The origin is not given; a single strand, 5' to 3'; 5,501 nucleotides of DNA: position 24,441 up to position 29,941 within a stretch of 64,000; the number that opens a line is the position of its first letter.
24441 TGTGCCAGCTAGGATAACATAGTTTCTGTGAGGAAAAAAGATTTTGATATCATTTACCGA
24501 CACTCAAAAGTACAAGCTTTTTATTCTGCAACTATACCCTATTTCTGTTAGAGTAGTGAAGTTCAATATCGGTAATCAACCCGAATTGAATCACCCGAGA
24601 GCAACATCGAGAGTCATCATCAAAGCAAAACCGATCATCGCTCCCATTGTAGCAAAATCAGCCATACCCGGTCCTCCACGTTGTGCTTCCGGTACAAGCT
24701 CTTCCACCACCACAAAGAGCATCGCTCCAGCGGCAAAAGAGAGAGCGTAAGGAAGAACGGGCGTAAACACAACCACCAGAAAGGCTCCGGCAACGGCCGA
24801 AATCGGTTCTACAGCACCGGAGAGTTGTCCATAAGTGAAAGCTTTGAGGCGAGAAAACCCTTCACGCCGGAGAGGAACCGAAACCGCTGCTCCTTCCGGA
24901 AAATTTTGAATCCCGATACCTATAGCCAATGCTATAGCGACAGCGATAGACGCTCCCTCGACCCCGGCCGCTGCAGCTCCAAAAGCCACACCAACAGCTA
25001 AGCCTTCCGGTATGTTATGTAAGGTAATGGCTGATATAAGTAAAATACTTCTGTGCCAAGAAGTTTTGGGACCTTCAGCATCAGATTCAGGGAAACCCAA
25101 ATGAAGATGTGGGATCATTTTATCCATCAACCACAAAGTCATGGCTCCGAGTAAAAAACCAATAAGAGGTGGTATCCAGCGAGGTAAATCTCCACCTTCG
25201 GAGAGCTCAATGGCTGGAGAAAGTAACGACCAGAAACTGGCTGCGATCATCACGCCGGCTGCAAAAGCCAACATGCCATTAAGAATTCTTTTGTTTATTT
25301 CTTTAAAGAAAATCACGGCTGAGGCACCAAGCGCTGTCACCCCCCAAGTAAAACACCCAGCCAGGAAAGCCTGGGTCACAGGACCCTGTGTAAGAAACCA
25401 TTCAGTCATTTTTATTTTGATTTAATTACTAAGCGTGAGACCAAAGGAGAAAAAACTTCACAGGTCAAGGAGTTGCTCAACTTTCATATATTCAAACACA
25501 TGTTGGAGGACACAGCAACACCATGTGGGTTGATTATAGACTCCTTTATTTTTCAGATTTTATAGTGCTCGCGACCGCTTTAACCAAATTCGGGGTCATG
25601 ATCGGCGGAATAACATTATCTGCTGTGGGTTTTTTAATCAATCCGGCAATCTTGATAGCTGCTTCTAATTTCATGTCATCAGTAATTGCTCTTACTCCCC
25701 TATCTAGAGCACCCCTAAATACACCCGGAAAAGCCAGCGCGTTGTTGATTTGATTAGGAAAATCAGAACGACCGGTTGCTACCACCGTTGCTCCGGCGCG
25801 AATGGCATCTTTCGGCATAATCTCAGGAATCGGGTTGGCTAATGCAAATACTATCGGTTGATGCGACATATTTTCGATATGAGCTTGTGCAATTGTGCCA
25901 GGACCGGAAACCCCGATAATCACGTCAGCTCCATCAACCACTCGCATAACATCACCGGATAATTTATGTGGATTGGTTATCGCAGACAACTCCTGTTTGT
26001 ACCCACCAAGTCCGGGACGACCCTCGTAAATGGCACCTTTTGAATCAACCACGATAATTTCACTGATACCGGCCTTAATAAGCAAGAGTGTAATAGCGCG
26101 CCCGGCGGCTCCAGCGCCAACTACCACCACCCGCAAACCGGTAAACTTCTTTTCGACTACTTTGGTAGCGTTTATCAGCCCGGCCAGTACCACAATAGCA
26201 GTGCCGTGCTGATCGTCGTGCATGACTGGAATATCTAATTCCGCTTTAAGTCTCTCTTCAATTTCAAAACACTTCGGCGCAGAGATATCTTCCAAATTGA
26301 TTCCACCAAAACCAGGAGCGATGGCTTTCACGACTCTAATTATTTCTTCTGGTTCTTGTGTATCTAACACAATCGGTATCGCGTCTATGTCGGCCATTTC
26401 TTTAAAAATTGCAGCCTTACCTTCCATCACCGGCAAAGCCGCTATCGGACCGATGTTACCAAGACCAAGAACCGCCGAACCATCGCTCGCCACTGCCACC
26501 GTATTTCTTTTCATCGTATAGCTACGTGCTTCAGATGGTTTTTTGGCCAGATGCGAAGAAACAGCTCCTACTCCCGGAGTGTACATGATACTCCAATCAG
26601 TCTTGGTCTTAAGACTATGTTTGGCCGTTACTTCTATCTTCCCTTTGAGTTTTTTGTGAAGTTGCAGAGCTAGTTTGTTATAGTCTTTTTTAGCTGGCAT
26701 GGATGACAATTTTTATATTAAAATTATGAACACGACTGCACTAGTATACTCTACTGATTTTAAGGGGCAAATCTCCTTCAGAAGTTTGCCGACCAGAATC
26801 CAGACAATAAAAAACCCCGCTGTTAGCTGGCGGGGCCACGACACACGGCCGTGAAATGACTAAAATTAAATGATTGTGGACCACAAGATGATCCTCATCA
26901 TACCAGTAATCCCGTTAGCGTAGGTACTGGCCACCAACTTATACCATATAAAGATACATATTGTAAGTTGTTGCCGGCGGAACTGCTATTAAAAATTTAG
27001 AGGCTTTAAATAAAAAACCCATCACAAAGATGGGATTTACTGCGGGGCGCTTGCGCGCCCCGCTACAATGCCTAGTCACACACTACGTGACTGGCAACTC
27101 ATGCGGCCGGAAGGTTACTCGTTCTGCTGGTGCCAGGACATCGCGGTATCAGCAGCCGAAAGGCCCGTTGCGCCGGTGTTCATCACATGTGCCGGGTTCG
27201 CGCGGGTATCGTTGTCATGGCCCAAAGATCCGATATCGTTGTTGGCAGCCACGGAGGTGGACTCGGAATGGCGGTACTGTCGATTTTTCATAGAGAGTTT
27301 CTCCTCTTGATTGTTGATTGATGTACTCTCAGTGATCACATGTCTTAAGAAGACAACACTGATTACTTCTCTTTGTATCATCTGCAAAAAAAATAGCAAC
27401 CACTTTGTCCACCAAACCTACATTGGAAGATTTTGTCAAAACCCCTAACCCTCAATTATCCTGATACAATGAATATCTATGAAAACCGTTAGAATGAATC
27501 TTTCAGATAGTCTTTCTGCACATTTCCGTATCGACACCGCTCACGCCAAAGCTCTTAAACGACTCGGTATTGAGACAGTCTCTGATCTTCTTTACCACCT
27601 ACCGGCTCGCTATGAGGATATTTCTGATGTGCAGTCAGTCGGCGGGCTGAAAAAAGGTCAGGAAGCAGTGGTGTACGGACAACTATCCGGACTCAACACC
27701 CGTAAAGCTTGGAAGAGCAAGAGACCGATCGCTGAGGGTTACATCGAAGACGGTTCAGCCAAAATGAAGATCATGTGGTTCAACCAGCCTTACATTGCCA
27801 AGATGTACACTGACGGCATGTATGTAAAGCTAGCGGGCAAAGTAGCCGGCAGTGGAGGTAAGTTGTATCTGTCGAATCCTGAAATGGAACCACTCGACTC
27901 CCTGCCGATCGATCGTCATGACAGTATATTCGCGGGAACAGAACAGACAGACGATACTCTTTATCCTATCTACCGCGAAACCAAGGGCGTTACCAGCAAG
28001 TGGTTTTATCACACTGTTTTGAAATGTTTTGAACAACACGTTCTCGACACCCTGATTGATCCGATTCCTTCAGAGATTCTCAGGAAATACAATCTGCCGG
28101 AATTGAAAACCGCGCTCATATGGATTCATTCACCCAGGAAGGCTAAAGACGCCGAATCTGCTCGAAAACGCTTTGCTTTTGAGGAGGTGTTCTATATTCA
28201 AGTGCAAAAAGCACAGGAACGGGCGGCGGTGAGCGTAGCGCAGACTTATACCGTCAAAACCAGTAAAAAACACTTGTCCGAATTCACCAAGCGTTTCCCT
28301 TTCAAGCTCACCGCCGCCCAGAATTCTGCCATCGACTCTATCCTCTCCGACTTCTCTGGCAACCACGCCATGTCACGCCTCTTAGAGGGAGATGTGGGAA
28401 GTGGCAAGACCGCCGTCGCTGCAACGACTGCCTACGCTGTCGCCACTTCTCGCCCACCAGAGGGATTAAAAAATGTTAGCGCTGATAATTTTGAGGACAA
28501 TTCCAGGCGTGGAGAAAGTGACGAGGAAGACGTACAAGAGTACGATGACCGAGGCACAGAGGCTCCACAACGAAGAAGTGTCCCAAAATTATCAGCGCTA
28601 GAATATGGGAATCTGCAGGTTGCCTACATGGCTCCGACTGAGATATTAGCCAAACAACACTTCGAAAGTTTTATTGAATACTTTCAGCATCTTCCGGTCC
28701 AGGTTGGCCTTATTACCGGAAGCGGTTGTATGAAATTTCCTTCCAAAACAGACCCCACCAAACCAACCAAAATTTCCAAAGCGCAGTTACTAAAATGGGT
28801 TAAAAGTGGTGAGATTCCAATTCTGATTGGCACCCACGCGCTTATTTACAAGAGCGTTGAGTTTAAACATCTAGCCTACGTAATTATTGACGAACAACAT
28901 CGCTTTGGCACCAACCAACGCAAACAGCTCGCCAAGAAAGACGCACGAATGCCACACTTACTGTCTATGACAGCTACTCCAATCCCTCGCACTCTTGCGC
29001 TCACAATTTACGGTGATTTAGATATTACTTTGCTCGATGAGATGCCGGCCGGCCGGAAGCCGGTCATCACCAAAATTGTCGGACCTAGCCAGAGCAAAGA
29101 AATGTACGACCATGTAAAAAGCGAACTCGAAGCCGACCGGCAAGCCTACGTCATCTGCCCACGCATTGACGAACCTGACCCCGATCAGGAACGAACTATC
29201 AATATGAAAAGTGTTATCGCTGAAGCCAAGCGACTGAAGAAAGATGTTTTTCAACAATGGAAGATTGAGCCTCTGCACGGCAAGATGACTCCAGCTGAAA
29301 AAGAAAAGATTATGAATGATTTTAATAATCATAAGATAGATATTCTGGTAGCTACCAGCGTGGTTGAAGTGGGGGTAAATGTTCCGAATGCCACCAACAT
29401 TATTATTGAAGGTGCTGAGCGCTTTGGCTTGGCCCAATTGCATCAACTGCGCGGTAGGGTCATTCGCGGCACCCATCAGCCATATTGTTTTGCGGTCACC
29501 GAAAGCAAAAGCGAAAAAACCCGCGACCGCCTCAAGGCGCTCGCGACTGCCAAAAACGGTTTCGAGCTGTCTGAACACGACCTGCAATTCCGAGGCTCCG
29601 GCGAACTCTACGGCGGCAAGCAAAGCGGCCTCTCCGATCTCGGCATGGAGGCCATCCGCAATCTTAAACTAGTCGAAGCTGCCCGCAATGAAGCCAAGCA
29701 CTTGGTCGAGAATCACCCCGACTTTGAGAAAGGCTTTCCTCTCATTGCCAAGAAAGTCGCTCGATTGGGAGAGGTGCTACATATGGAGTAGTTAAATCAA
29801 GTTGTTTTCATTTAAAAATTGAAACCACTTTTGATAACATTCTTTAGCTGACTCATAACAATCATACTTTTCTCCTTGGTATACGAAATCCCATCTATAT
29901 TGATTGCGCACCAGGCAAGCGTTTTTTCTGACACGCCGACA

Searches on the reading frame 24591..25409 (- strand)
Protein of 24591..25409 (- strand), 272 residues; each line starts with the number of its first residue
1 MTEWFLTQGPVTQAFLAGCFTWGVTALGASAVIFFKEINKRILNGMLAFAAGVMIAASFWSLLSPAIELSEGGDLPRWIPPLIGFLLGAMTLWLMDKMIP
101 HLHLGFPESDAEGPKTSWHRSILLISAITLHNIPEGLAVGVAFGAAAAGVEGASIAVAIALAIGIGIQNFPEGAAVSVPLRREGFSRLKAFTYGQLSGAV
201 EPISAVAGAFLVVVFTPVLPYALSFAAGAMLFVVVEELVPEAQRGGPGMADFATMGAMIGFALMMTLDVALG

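Call 74: search_protein_families(library=pfam, proteins=[window:24591-25409:-], max_evalue=0.0001)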
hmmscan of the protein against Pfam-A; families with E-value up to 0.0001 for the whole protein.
window:24591-25409:- (272 aa): 1 family
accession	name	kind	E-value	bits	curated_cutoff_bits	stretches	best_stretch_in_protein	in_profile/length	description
PF02535.28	Zip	-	1.1e-22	81.2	35.1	2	115-267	172-322/323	ZIP Zinc transporter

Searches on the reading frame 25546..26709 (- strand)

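Call 74: search_protein_families(library=pfam, proteins=[window:25546-26709:-], max_evalue=0.0001)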
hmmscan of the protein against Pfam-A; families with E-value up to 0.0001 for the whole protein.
window:25546-26709:- (387 aa): 2 families
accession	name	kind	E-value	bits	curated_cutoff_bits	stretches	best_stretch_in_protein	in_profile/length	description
PF00390.24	malic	-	4.5e-30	105.2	23.1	2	23-118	2-118/182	Malic enzyme, N-terminal domain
PF03949.21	Malic_M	-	1.1e-22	81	23.5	1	169-372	3-241/258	Malic enzyme, NAD binding domain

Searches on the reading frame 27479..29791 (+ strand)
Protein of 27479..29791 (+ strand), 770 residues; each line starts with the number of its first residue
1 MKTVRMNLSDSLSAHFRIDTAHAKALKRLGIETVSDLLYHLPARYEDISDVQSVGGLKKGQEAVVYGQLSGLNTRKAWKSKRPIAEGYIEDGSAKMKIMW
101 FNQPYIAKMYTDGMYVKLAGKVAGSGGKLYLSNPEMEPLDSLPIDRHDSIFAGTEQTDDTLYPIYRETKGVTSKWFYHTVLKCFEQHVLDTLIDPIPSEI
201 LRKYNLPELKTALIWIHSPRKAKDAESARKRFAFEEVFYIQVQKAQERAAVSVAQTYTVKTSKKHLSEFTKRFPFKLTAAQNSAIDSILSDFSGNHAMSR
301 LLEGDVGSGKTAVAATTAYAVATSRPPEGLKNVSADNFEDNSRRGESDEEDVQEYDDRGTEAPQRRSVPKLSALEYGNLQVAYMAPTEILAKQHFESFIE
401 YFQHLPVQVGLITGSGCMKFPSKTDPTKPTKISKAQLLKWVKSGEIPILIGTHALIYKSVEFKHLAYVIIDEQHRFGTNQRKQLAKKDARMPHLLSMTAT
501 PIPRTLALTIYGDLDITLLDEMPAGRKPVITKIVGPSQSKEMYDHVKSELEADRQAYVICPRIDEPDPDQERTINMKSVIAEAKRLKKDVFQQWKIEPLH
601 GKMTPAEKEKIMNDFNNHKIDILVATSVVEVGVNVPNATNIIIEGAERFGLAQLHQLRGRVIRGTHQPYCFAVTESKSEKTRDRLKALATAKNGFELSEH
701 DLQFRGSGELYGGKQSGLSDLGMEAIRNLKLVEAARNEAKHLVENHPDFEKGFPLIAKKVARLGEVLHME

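Call 74: search_protein_families(library=pfam, proteins=[window:27479-29791:+], max_evalue=0.0001)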
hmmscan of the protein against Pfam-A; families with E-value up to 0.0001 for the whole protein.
window:27479-29791:+ (770 aa): 6 families
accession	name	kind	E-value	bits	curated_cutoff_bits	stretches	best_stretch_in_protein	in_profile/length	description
PF00270.35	DEAD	-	8.7e-21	74.8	26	1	278-506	1-164/167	DEAD/DEAH box helicase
PF00271.37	Helicase_C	-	2.9e-20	73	23.5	1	551-663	13-108/110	Helicase conserved C-terminal domain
PF17191.10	RecG_wedge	-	5.9e-17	62.2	23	1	20-141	10-130/162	RecG wedge domain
PF04851.21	ResIII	-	7.3e-11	42.7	22.5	1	380-501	55-162/164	Type III restriction enzyme, res subunit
PF19833.4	RecG_dom3_C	-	1.1e-08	35.5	26.8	1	693-751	3-63/87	ATP-dependent DNA helicase RecG, domain 3, C-terminal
PF01336.31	tRNA_anti-codon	-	2.8e-06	27.6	27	1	73-139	11-75/75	OB-fold nucleic acid binding domain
